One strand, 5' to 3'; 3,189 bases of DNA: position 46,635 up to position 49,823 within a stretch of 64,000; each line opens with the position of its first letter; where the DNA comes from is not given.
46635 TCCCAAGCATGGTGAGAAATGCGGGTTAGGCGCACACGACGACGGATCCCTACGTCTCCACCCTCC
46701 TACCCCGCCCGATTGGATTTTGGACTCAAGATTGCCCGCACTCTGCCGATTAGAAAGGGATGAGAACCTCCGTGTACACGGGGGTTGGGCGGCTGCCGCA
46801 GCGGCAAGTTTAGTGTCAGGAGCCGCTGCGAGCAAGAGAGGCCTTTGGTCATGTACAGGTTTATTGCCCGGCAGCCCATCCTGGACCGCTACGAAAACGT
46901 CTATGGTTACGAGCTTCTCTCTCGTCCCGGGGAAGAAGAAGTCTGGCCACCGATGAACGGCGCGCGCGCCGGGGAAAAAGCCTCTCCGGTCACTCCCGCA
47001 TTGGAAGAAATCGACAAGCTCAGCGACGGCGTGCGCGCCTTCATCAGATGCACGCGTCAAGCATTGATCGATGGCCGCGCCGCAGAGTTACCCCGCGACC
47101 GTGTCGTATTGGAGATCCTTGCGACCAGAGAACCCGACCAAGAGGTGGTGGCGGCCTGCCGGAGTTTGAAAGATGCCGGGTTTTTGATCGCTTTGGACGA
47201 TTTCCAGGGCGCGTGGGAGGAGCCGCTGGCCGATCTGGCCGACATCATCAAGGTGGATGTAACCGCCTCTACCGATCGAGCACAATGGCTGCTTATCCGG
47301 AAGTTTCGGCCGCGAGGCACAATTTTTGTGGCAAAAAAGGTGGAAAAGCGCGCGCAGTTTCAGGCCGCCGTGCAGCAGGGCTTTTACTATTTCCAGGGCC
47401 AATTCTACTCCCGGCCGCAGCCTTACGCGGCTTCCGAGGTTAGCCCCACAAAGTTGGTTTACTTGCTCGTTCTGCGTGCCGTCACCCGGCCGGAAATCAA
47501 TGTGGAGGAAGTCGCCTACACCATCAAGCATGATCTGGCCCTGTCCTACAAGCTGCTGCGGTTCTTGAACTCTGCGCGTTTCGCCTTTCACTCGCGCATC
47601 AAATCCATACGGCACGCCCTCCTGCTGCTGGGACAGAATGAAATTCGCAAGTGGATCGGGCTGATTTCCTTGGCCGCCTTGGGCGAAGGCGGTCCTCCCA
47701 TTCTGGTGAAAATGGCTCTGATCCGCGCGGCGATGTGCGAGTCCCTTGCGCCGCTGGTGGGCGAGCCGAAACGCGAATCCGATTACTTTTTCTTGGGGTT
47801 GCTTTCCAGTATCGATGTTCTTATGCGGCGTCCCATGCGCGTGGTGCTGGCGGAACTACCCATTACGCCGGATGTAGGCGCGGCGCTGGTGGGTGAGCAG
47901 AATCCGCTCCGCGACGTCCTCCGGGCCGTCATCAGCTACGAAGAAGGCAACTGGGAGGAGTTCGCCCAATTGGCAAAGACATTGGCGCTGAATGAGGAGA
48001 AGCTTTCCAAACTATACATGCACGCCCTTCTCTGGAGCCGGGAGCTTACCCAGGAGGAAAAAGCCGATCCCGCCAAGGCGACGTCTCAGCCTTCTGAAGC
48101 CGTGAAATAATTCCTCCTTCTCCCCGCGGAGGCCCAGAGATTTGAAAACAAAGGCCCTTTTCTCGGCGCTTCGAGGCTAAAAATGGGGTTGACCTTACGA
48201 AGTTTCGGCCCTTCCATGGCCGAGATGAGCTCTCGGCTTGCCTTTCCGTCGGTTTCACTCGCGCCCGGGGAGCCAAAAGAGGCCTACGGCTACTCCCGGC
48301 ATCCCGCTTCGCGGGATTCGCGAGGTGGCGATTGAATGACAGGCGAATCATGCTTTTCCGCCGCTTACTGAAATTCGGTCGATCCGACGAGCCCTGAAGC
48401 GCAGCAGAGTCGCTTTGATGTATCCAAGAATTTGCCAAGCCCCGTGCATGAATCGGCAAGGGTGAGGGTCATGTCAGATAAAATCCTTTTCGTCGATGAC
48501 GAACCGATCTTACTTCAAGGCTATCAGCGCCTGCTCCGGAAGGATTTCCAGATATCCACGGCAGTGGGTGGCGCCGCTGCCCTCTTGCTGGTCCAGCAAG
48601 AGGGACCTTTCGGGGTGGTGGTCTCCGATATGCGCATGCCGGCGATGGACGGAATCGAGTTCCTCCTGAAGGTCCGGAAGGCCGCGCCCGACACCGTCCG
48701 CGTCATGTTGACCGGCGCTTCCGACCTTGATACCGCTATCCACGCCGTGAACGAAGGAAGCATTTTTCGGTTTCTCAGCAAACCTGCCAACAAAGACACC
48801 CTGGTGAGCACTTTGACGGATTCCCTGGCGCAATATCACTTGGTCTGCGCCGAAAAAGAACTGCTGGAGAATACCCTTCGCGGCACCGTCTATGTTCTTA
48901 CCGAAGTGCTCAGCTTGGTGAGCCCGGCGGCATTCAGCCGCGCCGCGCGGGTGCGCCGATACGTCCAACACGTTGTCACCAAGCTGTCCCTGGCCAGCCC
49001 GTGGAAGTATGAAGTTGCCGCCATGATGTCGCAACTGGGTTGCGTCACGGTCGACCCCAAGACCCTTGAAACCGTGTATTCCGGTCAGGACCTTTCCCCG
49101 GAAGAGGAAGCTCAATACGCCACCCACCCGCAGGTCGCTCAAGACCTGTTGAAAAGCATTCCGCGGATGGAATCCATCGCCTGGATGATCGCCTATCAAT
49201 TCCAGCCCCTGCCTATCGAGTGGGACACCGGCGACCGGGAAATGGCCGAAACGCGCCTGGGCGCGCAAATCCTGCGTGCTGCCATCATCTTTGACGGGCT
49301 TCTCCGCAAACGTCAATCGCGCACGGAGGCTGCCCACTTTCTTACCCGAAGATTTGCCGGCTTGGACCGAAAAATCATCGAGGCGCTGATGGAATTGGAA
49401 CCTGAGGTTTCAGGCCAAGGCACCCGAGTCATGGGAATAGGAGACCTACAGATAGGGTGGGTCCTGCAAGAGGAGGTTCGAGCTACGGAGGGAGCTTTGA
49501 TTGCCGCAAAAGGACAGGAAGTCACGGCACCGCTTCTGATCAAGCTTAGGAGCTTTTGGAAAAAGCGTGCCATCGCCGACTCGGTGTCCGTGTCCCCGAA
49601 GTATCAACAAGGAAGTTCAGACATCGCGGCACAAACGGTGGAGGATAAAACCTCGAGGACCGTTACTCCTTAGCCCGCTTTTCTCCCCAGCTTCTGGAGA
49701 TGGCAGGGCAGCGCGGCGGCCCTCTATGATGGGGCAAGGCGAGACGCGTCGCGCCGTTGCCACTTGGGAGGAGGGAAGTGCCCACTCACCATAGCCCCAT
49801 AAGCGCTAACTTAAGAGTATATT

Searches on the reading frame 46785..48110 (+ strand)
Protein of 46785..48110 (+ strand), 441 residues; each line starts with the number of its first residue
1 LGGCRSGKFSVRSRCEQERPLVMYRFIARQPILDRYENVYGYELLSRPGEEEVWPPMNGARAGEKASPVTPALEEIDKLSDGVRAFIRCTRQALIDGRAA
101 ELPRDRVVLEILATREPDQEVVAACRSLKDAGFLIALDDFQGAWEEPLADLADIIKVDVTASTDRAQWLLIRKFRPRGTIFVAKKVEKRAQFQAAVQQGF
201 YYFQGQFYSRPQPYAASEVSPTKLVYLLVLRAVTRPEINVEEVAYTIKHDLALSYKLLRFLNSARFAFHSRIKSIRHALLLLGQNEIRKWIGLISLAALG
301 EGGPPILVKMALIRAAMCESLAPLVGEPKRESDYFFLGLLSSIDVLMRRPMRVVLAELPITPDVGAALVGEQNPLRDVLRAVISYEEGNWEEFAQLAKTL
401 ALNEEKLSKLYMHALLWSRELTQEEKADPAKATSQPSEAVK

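Call 54: search_protein_families(library=pfam, proteins=[window:46785-48110:+], max_evalue=0.00001)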
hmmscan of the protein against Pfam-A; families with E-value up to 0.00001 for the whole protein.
window:46785-48110:+ (441 aa): 2 families
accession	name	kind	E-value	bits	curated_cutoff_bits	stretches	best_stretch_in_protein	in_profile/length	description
PF08668.18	HDOD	-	1.4e-16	61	22.9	1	225-345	7-132/196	HDOD domain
PF00563.25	EAL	-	2.6e-08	33.9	31.3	1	99-211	111-236/236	EAL domain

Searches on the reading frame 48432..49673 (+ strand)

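Call 54: search_protein_families(library=pfam, proteins=[window:48432-49673:+], max_evalue=0.00001)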
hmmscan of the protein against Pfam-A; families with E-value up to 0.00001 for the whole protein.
window:48432-49673:+ (413 aa): 2 families
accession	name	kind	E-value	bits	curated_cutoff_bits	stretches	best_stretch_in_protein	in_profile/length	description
PF00072.30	Response_reg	-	1.9e-20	73.5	30.2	1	18-128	1-110/111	Response regulator receiver domain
PF13487.12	HD_5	-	4.4e-16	59.5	27.2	1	155-298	2-147/170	HD domain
